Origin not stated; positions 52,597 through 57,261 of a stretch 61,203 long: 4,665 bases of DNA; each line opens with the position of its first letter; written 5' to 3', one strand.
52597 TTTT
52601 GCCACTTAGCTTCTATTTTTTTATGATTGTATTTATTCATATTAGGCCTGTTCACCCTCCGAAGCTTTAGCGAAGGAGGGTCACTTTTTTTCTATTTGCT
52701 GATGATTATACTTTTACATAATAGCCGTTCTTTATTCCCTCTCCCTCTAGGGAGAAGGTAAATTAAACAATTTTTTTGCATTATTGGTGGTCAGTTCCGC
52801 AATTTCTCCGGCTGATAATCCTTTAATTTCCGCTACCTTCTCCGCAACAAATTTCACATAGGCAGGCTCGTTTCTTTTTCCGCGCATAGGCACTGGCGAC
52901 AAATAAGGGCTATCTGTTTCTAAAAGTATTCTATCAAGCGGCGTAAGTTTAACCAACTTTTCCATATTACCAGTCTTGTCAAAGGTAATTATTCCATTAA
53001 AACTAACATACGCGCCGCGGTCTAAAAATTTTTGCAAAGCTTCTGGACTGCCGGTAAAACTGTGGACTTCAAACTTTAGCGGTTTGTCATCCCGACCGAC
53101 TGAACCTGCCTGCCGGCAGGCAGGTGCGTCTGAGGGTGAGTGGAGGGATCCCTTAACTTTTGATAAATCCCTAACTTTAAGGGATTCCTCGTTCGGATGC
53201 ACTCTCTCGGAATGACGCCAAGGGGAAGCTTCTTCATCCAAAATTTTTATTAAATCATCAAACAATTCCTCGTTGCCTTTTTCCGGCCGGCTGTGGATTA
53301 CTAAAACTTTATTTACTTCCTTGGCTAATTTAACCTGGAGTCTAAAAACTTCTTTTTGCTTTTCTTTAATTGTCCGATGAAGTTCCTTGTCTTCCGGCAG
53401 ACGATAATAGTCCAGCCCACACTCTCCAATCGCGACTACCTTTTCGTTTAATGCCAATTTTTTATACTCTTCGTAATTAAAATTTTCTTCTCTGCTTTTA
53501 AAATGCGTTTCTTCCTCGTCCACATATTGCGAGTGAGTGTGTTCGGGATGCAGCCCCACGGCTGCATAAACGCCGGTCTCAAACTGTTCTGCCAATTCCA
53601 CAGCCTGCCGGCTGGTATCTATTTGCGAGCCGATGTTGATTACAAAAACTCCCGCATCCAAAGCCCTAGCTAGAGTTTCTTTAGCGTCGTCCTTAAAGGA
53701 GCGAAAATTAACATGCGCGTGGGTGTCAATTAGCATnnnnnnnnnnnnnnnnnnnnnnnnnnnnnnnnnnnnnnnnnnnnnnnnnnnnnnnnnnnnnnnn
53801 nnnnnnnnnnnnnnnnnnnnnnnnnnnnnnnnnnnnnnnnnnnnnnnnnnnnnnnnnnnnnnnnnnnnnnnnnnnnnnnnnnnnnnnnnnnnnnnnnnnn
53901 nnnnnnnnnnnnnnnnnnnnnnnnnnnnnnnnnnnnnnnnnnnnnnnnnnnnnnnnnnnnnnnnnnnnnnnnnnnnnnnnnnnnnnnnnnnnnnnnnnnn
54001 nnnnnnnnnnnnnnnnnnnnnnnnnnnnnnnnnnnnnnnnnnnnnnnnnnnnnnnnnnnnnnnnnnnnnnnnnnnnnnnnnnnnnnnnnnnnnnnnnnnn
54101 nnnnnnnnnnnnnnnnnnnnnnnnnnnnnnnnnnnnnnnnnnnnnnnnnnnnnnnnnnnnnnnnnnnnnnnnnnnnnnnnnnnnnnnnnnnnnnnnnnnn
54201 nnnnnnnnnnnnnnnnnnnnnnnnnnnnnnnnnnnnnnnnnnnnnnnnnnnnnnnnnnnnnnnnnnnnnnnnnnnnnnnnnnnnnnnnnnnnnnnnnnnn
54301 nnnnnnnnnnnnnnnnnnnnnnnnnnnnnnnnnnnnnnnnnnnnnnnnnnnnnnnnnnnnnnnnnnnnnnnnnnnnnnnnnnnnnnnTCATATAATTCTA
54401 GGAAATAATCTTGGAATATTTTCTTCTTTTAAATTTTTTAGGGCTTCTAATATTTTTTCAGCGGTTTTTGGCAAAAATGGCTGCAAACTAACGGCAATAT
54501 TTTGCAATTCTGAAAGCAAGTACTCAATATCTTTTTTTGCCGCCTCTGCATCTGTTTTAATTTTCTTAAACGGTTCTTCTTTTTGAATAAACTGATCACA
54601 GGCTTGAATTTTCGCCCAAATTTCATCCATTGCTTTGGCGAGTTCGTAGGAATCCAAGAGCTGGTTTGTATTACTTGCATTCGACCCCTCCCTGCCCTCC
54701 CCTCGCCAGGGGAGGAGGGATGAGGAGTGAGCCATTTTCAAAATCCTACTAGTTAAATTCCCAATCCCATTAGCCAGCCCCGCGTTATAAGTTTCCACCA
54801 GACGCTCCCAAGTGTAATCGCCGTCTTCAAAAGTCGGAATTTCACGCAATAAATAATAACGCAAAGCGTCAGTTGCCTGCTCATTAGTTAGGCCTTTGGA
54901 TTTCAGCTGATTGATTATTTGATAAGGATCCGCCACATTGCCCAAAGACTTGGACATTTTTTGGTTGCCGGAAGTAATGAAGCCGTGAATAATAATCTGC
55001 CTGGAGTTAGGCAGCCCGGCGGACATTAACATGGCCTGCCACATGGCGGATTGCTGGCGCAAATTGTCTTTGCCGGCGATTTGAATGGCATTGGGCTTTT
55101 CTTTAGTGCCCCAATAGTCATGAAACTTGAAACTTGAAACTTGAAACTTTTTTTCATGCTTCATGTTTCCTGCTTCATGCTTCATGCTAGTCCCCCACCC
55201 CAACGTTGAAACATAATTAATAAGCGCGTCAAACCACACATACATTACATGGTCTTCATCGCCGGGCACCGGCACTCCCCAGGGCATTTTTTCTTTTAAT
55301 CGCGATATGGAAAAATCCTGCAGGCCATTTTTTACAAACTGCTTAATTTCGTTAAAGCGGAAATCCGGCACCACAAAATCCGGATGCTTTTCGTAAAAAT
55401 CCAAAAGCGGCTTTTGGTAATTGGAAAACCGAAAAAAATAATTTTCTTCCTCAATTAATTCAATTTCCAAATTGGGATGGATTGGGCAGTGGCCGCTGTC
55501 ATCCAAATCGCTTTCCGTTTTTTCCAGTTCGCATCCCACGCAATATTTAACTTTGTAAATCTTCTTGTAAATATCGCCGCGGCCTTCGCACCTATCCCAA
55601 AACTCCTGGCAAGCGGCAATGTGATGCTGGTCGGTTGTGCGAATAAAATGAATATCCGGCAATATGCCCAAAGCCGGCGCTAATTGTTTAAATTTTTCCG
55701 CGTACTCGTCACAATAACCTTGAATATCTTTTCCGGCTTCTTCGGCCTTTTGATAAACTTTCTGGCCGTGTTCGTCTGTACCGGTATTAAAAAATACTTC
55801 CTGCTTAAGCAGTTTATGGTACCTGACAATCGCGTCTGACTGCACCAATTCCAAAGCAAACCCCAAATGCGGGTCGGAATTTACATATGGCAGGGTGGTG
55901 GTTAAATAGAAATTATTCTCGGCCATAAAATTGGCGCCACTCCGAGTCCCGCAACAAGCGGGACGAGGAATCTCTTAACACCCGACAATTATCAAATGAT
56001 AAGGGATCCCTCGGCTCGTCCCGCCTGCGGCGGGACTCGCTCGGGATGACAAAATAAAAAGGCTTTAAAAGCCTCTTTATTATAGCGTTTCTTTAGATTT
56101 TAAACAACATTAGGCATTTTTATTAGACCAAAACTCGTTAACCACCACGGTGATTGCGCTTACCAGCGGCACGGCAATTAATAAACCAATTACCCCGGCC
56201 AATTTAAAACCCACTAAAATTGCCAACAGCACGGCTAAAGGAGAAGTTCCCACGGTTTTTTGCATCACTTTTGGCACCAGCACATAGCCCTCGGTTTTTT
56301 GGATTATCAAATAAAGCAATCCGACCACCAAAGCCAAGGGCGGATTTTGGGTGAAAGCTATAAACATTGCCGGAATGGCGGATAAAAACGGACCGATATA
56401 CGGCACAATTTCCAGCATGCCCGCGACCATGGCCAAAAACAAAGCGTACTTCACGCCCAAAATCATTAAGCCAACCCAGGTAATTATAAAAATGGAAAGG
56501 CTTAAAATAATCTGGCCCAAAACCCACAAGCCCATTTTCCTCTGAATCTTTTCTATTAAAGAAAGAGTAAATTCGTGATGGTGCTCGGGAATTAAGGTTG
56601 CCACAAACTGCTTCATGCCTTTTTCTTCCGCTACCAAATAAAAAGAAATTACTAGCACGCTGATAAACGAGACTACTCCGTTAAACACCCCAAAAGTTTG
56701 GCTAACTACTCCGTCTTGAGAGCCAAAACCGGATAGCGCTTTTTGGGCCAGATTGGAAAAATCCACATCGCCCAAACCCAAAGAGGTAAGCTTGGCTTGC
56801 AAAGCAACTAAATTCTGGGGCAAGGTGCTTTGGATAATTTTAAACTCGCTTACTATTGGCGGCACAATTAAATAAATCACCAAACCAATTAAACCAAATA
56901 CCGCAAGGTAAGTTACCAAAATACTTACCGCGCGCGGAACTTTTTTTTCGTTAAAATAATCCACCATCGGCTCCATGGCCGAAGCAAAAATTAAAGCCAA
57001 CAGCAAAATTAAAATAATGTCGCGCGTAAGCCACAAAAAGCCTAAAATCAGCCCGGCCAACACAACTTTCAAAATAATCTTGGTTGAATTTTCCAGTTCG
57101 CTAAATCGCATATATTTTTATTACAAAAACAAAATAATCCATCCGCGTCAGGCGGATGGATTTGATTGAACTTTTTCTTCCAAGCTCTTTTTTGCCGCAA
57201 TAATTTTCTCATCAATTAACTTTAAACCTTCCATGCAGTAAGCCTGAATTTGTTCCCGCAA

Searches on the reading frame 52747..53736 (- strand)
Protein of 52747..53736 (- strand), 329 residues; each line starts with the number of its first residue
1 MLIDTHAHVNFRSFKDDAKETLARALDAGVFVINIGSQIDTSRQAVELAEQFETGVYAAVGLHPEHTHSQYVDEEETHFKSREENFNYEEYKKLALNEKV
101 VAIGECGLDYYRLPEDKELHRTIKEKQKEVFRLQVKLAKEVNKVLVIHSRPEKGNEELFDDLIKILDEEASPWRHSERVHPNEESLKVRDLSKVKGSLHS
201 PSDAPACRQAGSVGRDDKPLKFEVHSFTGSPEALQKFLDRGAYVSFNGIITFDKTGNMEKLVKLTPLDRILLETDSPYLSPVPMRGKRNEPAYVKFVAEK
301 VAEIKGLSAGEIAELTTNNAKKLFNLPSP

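Call 72: search_protein_families(library=pfam, proteins=[window:52747-53736:-], max_evalue=0.001)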
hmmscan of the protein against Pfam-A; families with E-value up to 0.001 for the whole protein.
window:52747-53736:- (329 aa): 1 family
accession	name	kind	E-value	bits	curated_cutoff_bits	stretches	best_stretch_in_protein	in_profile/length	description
PF01026.27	TatD_DNase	-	3.9e-73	246.4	27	1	3-325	1-253/253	TatD related DNase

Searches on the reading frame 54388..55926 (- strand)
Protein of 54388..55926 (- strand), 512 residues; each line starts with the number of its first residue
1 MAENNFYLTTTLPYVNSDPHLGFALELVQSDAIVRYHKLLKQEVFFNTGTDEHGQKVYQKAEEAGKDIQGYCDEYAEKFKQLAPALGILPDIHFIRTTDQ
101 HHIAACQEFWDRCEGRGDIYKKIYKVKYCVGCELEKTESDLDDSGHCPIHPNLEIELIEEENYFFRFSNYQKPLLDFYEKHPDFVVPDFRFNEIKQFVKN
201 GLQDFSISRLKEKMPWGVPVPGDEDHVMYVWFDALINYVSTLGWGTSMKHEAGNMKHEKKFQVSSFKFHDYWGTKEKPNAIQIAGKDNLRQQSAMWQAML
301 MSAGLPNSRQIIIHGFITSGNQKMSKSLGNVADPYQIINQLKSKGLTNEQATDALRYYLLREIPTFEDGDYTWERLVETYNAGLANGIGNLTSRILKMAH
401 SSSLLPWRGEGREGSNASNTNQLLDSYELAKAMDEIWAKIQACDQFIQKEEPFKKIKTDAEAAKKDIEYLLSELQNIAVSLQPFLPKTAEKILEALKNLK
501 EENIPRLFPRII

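Call 72: search_protein_families(library=pfam, proteins=[window:54388-55926:-], max_evalue=0.001)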
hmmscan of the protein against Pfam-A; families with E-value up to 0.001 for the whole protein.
window:54388-55926:- (512 aa): 4 families
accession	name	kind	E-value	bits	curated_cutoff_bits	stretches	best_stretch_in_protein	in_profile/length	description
PF09334.17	tRNA-synt_1g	-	4e-86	289.7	20.1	2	157-395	178-390/391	tRNA synthetases class I (M)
PF00133.28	tRNA-synt_1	-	8.5e-28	97.7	22.7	2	4-221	23-244/414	tRNA synthetases class I (I, L, M and V)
PF01406.26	tRNA-synt_1e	-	1e-10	41.9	27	1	14-122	18-124/301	tRNA synthetases class I (C) catalytic domain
PF19303.5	Anticodon_3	-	1.2e-09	38.7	23.5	1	420-500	25-105/152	Anticodon binding domain of methionyl tRNA ligase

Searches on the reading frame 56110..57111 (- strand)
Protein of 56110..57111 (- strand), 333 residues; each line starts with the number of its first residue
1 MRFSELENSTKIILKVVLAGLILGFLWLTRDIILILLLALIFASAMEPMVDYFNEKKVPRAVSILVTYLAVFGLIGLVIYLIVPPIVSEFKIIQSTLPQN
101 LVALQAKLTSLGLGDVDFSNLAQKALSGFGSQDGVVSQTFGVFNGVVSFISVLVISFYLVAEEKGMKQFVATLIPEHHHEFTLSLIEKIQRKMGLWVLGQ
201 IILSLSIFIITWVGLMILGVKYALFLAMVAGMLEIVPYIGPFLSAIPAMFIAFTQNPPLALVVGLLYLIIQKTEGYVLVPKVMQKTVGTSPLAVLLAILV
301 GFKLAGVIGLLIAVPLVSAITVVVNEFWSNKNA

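Call 72: search_protein_families(library=pfam, proteins=[window:56110-57111:-], max_evalue=0.001)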
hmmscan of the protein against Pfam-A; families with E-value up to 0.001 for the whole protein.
window:56110-57111:- (333 aa): 1 family
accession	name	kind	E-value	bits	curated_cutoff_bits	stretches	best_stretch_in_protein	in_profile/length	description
PF01594.21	AI-2E_transport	-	1.1e-60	206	34.3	1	16-326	5-325/327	AI-2E family transporter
